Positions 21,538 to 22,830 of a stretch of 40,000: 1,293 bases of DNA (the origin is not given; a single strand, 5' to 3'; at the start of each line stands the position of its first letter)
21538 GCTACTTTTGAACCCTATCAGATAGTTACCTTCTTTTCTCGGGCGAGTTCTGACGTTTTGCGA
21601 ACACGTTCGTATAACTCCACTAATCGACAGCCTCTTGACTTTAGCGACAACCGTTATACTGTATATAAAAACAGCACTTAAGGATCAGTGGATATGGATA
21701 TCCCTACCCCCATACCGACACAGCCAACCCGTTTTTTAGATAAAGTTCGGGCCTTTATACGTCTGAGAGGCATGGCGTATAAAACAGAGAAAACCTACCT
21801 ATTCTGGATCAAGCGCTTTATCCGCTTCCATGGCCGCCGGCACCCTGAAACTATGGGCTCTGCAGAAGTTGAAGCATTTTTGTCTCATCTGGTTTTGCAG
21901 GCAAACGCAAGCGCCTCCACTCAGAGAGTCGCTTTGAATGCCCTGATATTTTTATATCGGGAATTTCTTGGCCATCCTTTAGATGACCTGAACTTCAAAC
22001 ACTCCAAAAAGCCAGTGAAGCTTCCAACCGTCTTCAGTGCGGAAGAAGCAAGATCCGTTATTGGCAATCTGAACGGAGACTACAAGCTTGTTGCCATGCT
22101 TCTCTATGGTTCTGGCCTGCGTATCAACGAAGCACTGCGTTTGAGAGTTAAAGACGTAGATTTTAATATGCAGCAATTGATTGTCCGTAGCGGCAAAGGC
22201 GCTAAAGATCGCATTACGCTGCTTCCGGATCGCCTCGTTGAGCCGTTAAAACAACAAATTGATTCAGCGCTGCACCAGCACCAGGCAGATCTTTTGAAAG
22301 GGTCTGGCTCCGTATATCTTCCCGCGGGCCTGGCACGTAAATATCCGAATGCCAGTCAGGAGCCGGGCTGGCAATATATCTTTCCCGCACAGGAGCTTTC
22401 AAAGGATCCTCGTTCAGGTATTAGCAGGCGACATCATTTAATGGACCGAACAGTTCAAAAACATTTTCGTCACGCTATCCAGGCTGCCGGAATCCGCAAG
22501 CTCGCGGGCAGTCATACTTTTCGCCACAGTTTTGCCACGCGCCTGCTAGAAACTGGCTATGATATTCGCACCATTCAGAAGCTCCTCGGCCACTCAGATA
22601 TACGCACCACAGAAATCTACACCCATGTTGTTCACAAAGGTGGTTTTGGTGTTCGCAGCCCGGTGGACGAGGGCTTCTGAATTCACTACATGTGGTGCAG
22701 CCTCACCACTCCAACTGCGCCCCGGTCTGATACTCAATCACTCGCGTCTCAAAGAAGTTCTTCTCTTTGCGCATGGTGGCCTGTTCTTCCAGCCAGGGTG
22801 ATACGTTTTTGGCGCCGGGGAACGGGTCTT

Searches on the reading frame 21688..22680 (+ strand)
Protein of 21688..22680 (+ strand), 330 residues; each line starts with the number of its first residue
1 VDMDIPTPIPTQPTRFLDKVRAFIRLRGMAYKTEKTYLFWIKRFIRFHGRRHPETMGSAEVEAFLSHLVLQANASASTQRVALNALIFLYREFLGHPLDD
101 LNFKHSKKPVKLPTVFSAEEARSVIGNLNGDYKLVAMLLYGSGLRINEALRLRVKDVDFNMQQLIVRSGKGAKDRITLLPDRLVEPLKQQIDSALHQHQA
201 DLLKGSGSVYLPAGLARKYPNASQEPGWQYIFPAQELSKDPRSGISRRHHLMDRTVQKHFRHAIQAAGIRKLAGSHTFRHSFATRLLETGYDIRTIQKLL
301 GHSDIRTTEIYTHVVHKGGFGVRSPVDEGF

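Call 23: find_related_loci(query=window:21688-22680:+, collection=genome_contigs, flank=10000)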
Query window:21688-22680:+ (330 aa) in genome_contigs; peptide patterns used: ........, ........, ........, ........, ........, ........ (x = any residue, [..] = any of these).
77 stretches matched a pattern; 28 encode a relative of the query (tblastn E <= 1e-3); 27 distinct loci.
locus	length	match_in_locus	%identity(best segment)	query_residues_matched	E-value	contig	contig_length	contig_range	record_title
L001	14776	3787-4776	94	1-330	0e+0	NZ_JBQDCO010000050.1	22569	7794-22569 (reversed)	MAG: Marinobacter sp. isolate AOP35_03H_surf _bin _41 AOP35_03H_surf.bin.41_50, whole genome shotgun sequence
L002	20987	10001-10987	93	2-330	0e+0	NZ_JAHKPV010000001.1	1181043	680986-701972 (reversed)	Marinobacter salexigens strain D2M19 D2M19_D2M19_contig_1, whole genome shotgun sequence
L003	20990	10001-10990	92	1-330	0e+0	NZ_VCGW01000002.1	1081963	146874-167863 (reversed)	Marinobacter maritimus strain CK47 NODE_2_length_1081963_cov_63.556496, whole genome shotgun sequence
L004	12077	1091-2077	91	2-330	0e+0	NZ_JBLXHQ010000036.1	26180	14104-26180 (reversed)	MAG: Marinobacter sp. isolate ET09-02 T09maxbin_out.013RE.5K@36, whole genome shotgun sequence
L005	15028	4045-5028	91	3-330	0e+0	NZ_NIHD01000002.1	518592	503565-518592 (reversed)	Marinobacter aromaticivorans strain D15-8P contig2, whole genome shotgun sequence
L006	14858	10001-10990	90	1-330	0e+0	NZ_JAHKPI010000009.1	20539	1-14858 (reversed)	Marinobacter sp. F3R08 F3R08_F2R01_contig_6, whole genome shotgun sequence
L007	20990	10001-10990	91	1-330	0e+0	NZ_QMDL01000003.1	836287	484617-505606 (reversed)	Marinobacter litoralis strain Sw-45 contig3, whole genome shotgun sequence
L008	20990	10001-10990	91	1-330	0e+0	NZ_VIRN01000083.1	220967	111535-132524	Marinobacter sp. BW6 NODE_6_length_220967_cov_60.8568_ID_11, whole genome shotgun sequence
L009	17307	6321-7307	88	2-330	0e+0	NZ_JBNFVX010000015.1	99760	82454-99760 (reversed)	Marinobacter sp. VGCF2001 scaffold_15_length=99761, whole genome shotgun sequence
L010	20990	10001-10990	88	1-330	0e+0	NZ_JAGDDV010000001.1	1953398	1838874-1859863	Marinobacter sp. NFXS11 NFXS11_1, whole genome shotgun sequence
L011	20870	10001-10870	80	1-330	5e-172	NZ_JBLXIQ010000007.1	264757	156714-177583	MAG: Marinobacter sp. isolate ET19-01 T19maxbin_out.022_metabat.1RE.5K@7, whole genome shotgun sequence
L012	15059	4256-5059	92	1-268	9e-168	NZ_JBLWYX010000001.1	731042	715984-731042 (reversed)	MAG: Marinobacter sp. isolate EC01-08 C01maxbin.020RE.5K@1, whole genome shotgun sequence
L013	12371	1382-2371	89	1-330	0e+0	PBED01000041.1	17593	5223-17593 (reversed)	MAG: Marinobacter sp. isolate SP33 MHASMcontig_577338, whole genome shotgun sequence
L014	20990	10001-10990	87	1-330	0e+0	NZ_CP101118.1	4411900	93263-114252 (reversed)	Marinobacter metalliresistant strain CuT 6 chromosome, complete genome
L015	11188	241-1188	53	15-329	4e-109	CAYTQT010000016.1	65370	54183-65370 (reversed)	MAG TPA_asm: uncultured Wenzhouxiangella sp. isolate binchicken_co13_434 genome assembly, contig: NODE_315_length_65370_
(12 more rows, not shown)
